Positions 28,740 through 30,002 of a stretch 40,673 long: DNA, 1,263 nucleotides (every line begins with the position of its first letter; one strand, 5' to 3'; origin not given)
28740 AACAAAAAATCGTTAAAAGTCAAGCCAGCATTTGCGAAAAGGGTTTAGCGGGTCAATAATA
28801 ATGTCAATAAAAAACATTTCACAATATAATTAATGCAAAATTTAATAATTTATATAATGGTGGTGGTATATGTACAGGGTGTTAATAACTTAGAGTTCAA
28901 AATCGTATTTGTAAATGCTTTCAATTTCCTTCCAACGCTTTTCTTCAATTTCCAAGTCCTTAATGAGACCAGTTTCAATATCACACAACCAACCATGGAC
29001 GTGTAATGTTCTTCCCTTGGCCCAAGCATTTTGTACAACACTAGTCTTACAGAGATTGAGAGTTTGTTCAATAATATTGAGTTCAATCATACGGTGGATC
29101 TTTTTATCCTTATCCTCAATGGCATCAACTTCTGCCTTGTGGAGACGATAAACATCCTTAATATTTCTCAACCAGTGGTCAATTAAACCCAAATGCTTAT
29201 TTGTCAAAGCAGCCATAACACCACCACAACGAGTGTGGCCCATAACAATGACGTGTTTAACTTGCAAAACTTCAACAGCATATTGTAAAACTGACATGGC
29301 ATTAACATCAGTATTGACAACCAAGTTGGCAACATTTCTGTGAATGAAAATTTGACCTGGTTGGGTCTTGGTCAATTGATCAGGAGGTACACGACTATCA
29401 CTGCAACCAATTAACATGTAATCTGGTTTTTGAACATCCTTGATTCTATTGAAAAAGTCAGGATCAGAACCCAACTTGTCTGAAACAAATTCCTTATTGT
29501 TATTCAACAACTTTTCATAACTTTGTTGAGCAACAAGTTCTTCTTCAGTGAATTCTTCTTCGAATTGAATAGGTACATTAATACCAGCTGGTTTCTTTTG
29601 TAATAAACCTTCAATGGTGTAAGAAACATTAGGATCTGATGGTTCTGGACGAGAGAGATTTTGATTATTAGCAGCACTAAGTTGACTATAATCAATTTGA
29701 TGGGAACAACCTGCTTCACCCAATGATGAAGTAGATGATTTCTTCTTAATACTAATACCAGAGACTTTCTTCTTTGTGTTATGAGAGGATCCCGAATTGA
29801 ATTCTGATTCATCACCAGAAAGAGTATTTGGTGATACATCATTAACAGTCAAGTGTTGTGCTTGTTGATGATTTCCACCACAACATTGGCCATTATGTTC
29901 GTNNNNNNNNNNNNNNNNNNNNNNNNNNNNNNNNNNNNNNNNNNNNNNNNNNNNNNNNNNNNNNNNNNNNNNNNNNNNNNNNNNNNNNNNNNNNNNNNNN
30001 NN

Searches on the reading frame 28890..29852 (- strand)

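Call 12: search_protein_families(library=pfam, proteins=[window:28890-29852:-], max_evalue=0.01)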
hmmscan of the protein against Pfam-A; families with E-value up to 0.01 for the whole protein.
window:28890-29852:- (320 aa): 1 family
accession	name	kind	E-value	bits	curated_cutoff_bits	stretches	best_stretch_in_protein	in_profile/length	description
PF00484.24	Pro_CA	-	7.4e-52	176.2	25.7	1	145-296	1-155/156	Carbonic anhydrase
